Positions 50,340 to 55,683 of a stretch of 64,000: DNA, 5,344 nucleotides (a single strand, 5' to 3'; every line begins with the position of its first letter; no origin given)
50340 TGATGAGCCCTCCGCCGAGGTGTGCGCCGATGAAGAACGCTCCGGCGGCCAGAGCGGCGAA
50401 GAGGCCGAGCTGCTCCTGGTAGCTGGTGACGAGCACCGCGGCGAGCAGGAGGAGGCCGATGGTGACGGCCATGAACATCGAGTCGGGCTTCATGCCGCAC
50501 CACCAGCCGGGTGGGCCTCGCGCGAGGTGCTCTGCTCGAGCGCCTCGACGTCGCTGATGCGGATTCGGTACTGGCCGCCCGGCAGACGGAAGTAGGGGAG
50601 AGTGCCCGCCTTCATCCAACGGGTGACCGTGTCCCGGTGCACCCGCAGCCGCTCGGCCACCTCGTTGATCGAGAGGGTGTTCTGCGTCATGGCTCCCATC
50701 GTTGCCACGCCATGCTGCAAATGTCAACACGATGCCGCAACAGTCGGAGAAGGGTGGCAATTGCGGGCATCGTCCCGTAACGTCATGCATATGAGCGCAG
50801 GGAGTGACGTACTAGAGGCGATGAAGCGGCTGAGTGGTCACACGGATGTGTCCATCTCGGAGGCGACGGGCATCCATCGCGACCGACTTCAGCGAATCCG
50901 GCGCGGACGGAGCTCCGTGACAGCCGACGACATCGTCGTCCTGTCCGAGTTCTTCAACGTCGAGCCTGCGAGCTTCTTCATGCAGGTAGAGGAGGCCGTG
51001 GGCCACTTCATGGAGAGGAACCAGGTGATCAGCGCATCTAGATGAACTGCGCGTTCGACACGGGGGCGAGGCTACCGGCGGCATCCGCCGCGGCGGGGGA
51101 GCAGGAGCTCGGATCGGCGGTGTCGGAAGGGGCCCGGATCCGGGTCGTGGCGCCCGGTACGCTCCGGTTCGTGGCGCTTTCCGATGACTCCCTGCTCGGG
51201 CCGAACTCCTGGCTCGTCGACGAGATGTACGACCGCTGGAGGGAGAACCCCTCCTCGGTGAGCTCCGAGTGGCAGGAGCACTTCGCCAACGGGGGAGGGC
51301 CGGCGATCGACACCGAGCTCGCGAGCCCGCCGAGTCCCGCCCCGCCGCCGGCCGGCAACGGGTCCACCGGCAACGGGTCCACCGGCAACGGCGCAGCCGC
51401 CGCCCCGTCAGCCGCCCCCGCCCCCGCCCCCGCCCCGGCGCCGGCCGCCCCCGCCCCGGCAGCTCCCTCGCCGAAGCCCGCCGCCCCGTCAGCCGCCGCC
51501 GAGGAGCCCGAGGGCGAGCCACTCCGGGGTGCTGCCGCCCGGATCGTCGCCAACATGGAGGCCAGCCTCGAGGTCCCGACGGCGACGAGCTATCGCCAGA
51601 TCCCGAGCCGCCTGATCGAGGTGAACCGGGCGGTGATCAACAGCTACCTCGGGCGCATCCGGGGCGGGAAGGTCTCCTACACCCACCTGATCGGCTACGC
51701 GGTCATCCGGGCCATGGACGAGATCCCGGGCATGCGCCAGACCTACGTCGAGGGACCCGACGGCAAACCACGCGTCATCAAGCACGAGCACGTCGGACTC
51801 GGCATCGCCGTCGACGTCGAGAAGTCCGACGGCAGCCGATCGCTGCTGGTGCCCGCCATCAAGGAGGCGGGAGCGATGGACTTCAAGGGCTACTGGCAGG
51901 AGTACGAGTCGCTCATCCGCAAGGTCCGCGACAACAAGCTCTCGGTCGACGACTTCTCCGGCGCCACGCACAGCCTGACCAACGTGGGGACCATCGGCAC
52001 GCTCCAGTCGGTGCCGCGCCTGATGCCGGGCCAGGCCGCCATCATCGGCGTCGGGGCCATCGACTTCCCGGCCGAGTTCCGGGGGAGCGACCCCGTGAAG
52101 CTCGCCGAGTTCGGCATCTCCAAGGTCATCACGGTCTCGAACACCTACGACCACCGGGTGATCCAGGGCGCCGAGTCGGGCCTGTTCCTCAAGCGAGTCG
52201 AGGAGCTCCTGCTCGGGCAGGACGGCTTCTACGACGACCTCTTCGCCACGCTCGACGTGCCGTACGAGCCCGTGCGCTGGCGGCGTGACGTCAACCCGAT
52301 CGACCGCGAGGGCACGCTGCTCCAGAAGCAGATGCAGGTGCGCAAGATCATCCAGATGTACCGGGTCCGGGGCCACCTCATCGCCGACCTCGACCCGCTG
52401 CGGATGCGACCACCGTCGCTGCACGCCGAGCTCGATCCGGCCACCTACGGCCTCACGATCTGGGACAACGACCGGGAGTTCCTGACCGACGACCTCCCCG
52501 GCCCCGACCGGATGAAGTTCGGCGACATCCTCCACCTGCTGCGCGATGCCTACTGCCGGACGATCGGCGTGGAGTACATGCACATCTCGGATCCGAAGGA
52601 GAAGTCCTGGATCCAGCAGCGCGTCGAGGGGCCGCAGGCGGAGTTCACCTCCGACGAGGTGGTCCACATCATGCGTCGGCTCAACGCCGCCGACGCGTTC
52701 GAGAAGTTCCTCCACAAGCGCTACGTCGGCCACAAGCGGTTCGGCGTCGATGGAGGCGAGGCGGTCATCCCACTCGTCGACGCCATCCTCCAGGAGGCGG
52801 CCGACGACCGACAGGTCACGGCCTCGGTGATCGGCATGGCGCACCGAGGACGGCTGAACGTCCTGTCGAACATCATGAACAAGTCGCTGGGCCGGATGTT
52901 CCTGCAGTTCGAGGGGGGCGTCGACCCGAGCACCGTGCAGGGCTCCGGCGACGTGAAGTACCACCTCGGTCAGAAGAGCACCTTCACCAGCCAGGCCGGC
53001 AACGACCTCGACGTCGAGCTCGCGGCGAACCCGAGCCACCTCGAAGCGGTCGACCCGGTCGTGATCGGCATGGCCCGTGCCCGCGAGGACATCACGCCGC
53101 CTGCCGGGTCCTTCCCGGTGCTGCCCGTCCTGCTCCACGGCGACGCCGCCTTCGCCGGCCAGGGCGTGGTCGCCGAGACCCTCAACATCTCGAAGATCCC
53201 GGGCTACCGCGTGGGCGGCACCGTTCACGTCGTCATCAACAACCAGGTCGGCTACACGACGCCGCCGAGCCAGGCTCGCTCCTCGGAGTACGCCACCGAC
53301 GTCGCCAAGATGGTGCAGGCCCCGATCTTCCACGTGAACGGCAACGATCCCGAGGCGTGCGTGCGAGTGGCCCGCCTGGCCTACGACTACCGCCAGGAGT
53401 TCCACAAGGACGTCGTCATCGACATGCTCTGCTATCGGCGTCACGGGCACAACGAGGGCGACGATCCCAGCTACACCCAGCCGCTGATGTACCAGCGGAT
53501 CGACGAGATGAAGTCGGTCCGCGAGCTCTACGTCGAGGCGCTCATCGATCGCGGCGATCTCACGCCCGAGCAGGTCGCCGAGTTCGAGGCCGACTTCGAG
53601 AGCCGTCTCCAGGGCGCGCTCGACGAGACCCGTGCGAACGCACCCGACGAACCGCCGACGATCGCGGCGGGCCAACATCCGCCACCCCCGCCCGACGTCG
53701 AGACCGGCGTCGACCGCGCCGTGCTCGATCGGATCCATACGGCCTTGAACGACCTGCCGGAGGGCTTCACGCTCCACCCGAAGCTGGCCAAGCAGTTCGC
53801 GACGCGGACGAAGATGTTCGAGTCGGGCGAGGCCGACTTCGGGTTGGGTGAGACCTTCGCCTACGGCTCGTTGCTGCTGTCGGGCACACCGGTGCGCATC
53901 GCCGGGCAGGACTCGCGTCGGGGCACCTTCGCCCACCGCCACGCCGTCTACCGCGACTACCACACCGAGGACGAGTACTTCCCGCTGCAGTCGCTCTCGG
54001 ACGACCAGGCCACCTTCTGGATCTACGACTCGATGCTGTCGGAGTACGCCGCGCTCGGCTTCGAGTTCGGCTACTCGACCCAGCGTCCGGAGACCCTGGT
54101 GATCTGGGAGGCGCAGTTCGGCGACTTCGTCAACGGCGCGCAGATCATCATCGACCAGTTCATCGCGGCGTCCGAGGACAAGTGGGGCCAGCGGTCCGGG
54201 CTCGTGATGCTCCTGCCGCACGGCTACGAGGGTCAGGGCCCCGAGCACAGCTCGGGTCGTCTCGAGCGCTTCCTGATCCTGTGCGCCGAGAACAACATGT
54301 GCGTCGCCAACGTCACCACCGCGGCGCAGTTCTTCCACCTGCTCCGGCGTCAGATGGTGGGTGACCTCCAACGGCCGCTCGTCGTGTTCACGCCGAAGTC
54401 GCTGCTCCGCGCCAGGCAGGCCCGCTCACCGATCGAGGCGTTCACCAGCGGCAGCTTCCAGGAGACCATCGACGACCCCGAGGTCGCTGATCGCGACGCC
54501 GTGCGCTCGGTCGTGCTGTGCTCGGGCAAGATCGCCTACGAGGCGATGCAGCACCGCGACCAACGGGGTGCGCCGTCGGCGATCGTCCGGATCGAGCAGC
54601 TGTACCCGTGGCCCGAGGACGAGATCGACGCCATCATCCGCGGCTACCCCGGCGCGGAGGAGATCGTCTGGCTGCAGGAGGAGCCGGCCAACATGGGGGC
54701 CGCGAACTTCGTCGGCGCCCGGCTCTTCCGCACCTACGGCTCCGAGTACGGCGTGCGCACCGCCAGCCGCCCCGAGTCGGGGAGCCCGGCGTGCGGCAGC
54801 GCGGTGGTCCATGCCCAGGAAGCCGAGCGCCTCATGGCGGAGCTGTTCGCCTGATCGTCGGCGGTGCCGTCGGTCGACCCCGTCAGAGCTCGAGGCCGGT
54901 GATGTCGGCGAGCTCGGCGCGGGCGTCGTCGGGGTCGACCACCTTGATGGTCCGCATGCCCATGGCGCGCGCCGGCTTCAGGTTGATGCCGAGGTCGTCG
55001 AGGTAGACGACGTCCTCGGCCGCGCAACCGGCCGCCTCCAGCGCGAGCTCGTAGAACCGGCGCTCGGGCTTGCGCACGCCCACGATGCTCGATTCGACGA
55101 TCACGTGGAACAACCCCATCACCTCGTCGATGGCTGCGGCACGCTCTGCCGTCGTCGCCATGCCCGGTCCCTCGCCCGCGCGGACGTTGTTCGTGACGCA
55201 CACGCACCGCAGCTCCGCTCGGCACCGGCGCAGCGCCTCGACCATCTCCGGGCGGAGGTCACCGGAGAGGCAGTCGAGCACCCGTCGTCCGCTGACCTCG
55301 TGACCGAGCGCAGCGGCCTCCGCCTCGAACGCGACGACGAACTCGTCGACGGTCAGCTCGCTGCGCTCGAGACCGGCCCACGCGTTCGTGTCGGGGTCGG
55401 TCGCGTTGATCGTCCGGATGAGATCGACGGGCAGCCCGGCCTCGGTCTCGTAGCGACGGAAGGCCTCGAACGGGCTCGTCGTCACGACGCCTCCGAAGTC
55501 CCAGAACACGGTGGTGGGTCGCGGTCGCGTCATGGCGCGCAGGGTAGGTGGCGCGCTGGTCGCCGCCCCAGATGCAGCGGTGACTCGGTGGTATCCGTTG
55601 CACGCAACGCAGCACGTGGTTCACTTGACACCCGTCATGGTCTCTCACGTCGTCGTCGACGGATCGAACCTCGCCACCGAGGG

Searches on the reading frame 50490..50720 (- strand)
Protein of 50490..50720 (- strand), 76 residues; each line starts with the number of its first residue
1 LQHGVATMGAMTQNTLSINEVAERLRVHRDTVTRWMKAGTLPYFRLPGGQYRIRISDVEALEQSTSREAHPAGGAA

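Call 19: search_protein_families(library=pfam, proteins=[window:50490-50720:-], max_evalue=0.01)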
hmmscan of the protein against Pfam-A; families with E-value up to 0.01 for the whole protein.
window:50490-50720:- (76 aa): 11 families
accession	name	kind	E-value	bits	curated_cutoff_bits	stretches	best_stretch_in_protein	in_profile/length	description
PF12728.13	HTH_17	-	4e-15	56.3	27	1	16-63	2-48/51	Helix-turn-helix domain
PF13384.12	HTH_23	-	0.00011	22.4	24.6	1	16-38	18-40/50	Homeodomain-like domain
PF00376.29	MerR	-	0.00025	21.2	28.2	1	17-52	1-37/38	MerR family regulatory protein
PF13542.12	HTH_Tnp_ISL3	-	0.00025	20.9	27.4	1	10-37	22-48/51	Helix-turn-helix domain of transposase family ISL3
PF13560.12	HTH_31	-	0.00064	20.4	27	1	16-61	15-50/64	Helix-turn-helix domain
PF13411.12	MerR_1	-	0.001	19.6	21.6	1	17-61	2-46/69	MerR HTH family regulatory protein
PF13556.12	HTH_30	-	0.0012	19.1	27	1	6-33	3-30/59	PucR C-terminal helix-turn-helix domain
PF13518.12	HTH_28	-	0.0018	18.7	25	1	12-37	10-34/52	Helix-turn-helix domain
PF01381.28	HTH_3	-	0.0052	17.2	23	1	12-40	6-34/55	Helix-turn-helix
PF13551.12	HTH_29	-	0.0072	16.8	28.1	0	17-37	14-34/64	Winged helix-turn helix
PF06322.17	Phage_NinH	-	0.009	16.4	29.8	0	1-36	1-37/60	Phage NinH protein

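Call 40: search_protein_families(library=ncbifam, proteins=[window:50490-50720:-], max_evalue=0.01)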
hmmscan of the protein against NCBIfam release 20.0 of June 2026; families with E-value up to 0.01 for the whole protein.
window:50490-50720:- (76 aa): 7 families
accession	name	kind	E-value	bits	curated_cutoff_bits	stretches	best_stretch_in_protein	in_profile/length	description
TIGR01764.1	excise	domain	5.8e-14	52.2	28.8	1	15-60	1-45/49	excisionase family DNA-binding protein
NF033787.1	HTH_BldC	subfamily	9.2e-13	47.8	77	1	15-61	2-48/49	BldC family transcriptional regulator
NF047737.1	antiphage_MADS1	equivalog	9.1e-08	32.2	80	1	15-59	3-46/49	methylation-associated defense system helix-turn-helix domain-containing protein MAD1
NF033518.0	transpos_IS607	equivalog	6.3e-07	29.1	110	1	20-66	2-48/187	IS607 family transposase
NF046037.1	carphisopro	domain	0.00084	19.5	38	1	18-47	11-40/54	carph-isopro domain-containing protein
NF033545.0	transpos_IS630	equivalog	0.0011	18.4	100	1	14-38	11-35/299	IS630 family transposase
NF009648.0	PRK13182.1-4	equivalog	0.0014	18.7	170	1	18-63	3-48/184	chromosome-anchoring protein RacA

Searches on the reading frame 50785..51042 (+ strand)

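Call 40: search_protein_families(library=ncbifam, proteins=[window:50785-51042:+], max_evalue=0.01)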
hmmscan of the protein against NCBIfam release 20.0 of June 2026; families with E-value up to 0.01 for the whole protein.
window:50785-51042:+ (86 aa): 1 family
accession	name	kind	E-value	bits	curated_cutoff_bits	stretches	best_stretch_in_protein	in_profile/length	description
TIGR02607.1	antidote_HigA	equivalog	6.6e-05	22.7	47.7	1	20-67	22-68/81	HigA family addiction module antitoxin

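Call 52: search_protein_families(library=pfam, proteins=[window:50791-51042:+], max_evalue=0.01)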
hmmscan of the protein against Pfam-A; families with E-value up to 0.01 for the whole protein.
window:50791-51042:+ (84 aa): 3 families
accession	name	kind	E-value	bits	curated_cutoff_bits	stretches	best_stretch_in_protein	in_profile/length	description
PF01381.28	HTH_3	-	1.1e-05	25.8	23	1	14-60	7-53/55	Helix-turn-helix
PF13560.12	HTH_31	-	0.0021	18.8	27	1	8-60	6-59/64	Helix-turn-helix domain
PF13443.12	HTH_26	-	0.0067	17.1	22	1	23-60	17-55/63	Cro/C1-type HTH DNA-binding domain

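Call 53: search_protein_families(library=phrogs, proteins=[window:50791-51042:+], max_evalue=0.001)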
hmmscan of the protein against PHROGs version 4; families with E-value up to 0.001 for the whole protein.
window:50791-51042:+ (84 aa): 6 families
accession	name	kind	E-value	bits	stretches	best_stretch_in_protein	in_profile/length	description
phrog_4583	-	transcription regulation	2.6e-07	31.6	1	11-70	19-77/81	transcriptional repressor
phrog_638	-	transcription regulation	2.4e-05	25.2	1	10-68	11-69/145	transcriptional regulator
phrog_2967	-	transcription regulation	2.5e-05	24.9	1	15-68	22-75/225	transcriptional regulator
phrog_4441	-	DNA, RNA and nucleotide metabolism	5.8e-05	24.3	1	5-64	6-66/98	HTH DNA binding protein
phrog_8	-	transcription regulation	0.00058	20.4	1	16-64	89-217/346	transcriptional regulator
phrog_1381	-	moron, auxiliary metabolic gene and host takeover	0.00059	20.2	1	15-77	25-86/264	plasmid antitoxin with HTH domain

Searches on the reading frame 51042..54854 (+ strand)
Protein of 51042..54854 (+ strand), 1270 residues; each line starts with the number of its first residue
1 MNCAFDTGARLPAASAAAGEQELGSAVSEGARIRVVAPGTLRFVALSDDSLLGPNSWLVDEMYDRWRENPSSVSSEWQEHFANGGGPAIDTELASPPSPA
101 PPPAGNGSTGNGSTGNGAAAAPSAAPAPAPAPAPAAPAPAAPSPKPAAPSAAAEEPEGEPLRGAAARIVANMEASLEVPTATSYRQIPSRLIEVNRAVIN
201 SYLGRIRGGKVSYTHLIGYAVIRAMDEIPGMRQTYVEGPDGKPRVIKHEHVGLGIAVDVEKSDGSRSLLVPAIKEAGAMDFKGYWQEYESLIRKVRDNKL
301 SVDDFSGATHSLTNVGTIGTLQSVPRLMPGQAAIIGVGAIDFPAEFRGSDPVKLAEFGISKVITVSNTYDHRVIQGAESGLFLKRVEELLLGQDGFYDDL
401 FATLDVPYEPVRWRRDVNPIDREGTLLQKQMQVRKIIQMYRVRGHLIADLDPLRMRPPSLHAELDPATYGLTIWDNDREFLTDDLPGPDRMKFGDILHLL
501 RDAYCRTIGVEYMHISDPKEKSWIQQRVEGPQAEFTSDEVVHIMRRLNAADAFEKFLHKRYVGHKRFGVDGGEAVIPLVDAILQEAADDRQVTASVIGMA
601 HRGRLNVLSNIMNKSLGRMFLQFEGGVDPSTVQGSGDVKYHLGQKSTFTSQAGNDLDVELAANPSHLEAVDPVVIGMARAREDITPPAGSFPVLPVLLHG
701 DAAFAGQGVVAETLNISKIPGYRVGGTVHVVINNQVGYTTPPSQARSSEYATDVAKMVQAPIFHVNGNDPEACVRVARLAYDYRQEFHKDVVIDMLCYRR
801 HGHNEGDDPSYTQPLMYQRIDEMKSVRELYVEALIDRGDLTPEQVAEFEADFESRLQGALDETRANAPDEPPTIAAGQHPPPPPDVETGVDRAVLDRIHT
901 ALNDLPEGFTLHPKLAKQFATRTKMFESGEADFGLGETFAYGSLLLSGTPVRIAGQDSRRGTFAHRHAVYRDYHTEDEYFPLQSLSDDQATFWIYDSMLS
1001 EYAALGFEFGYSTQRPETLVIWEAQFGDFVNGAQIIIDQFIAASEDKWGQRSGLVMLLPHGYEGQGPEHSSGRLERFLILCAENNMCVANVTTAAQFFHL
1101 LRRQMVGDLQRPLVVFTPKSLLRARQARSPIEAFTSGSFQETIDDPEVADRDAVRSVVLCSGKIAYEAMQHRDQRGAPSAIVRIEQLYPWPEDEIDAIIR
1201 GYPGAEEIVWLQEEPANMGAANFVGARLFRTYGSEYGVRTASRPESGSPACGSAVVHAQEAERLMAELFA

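Call 31: search_protein_families(library=pfam, proteins=[window:51042-54854:+], max_evalue=0.001)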
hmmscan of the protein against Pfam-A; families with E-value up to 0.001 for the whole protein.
window:51042-54854:+ (1270 aa): 5 families
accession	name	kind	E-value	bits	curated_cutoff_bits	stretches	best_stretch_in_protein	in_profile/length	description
PF00676.26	E1_dh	-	1.1e-50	172.8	22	1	547-866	3-294/300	Dehydrogenase E1 component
PF00198.28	2-oxoacid_dh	-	1.5e-42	146.1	23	1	155-390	3-224/232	2-oxoacid dehydrogenases acyltransferase (catalytic domain)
PF02779.29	Transket_pyr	-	1.9e-38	132.3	27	1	937-1123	9-173/174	Transketolase, pyrimidine binding domain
PF16870.10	OxoGdeHyase_C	-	5e-36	124.1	27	1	1128-1269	1-151/151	2-oxoglutarate dehydrogenase C-terminal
PF16078.10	2-oxogl_dehyd_N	-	3.8e-11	42.8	27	1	51-83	4-36/41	2-oxoglutarate dehydrogenase N-terminus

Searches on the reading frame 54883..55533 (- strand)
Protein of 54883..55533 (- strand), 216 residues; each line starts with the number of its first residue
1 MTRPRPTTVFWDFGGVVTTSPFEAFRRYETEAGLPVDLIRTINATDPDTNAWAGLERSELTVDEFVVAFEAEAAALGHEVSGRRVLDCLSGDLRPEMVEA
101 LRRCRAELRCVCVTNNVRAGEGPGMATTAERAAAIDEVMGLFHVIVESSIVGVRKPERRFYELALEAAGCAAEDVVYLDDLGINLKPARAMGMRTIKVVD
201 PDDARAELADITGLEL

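Call 31: search_protein_families(library=pfam, proteins=[window:54883-55533:-], max_evalue=0.001)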
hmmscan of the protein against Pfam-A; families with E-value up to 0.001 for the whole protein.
window:54883-55533:- (216 aa): 3 families
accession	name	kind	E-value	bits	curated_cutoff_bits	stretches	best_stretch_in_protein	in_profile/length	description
PF00702.32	Hydrolase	-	2.7e-10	41.4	26.4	1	8-192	3-191/191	haloacid dehalogenase-like hydrolase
PF13419.12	HAD_2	-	3.6e-06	27.7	23.8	1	138-198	118-178/178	Haloacid dehalogenase-like hydrolase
PF12710.13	HAD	-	0.0002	22.3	27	1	9-119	1-113/189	haloacid dehalogenase-like hydrolase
